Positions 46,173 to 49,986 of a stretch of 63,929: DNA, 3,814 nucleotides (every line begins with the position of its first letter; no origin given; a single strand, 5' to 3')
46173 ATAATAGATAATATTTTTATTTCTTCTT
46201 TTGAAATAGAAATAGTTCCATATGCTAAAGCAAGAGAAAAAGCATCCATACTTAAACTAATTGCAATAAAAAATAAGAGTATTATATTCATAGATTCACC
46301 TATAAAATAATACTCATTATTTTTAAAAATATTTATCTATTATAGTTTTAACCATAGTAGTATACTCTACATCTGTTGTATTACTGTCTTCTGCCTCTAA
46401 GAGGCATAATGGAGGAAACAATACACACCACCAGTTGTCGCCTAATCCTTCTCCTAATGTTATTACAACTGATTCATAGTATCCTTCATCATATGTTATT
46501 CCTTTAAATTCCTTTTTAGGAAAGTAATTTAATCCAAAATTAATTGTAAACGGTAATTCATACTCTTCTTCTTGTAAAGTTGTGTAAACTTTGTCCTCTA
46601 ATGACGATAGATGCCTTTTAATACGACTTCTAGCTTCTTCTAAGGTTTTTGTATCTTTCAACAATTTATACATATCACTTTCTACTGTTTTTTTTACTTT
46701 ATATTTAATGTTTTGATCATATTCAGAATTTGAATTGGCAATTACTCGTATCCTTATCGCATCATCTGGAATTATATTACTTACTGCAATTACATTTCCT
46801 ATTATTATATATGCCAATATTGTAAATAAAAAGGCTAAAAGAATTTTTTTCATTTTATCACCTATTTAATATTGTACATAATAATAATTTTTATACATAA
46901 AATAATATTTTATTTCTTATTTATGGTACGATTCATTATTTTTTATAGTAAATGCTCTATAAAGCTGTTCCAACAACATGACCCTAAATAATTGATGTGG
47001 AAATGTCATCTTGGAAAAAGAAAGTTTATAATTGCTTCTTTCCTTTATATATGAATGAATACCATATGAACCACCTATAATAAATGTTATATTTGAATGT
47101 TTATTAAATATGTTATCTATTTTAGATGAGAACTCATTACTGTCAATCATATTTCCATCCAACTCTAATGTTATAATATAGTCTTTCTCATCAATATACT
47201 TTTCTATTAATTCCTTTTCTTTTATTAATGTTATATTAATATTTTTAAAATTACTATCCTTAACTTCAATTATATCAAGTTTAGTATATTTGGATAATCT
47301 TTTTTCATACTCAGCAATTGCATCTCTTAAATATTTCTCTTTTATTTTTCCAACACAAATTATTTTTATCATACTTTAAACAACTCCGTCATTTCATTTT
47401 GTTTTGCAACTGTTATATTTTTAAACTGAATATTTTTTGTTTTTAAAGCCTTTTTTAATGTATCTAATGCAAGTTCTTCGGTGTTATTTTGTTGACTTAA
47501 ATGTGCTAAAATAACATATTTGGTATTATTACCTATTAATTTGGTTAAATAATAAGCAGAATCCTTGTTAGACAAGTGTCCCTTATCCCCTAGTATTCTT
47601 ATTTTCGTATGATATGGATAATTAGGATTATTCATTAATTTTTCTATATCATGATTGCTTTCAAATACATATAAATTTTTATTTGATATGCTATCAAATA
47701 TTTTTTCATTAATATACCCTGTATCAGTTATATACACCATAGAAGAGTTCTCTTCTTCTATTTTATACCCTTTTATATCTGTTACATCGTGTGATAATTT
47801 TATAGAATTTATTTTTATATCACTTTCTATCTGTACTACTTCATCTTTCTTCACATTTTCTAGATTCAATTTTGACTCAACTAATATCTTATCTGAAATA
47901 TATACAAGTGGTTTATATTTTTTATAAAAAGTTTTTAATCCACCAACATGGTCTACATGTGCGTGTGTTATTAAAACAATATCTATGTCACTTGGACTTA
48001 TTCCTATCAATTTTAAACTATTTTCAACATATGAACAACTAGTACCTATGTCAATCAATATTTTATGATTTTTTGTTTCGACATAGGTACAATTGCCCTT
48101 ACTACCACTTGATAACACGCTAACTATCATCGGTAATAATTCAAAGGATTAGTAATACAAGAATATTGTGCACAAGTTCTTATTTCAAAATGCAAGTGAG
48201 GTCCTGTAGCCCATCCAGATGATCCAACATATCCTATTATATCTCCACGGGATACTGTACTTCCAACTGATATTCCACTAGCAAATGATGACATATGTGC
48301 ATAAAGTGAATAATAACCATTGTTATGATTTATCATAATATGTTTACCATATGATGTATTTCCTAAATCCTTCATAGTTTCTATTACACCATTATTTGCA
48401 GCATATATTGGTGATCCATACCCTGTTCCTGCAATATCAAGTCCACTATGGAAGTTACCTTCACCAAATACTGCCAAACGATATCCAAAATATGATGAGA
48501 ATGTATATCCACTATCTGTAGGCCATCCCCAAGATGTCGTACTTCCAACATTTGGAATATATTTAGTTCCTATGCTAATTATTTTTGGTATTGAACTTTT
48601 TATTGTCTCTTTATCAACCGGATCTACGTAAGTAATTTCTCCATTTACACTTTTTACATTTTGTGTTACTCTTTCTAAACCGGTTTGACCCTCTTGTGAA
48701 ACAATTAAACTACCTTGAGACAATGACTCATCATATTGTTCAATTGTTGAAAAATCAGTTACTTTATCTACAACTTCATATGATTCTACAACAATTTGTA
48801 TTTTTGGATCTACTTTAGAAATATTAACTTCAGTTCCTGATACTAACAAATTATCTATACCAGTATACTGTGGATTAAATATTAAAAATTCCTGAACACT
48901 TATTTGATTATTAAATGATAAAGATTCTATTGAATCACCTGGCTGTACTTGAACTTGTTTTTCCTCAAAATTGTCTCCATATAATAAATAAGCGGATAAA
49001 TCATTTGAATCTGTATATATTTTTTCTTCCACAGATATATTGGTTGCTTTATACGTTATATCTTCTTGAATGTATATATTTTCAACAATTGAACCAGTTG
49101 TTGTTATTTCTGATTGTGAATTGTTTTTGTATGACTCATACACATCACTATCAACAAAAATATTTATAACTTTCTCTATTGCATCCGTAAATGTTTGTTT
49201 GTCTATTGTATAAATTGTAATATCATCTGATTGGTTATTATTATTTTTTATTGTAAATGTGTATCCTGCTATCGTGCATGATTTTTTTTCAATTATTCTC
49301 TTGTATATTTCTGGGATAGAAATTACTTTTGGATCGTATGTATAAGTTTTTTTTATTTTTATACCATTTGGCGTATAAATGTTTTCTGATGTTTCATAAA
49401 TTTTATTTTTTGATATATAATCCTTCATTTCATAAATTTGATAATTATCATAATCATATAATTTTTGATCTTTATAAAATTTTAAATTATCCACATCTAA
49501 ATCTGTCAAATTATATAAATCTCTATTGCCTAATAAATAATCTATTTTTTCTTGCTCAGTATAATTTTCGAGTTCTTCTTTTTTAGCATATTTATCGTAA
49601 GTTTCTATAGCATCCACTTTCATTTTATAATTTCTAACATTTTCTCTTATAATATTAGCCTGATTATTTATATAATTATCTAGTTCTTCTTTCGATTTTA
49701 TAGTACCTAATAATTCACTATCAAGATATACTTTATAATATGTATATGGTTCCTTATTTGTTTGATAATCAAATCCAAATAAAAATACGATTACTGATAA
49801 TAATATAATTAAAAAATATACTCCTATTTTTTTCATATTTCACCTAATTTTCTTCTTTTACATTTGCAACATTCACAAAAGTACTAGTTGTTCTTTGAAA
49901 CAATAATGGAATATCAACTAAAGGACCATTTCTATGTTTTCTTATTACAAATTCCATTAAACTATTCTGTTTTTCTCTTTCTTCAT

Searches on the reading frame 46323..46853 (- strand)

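Call 59: search_protein_families(library=pfam, proteins=[window:46323-46853:-], max_evalue=0.001)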
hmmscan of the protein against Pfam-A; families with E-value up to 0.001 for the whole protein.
window:46323-46853:- (176 aa): 1 family
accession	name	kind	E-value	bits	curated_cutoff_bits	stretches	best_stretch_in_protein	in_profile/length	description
PF09551.15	Spore_II_R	-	1.5e-38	132.6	25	1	30-154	2-126/128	Stage II sporulation protein R (spore_II_R)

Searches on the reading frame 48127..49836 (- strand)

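Call 59: search_protein_families(library=pfam, proteins=[window:48127-49836:-], max_evalue=0.001)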
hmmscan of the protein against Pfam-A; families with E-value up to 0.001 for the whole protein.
window:48127-49836:- (569 aa): 2 families
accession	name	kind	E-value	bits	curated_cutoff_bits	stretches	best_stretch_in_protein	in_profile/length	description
PF01551.29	Peptidase_M23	-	9.5e-28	96.7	28.7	1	462-554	2-89/96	Peptidase family M23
PF07501.17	G5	-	3.3e-12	46.9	23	1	353-425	3-75/75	G5 domain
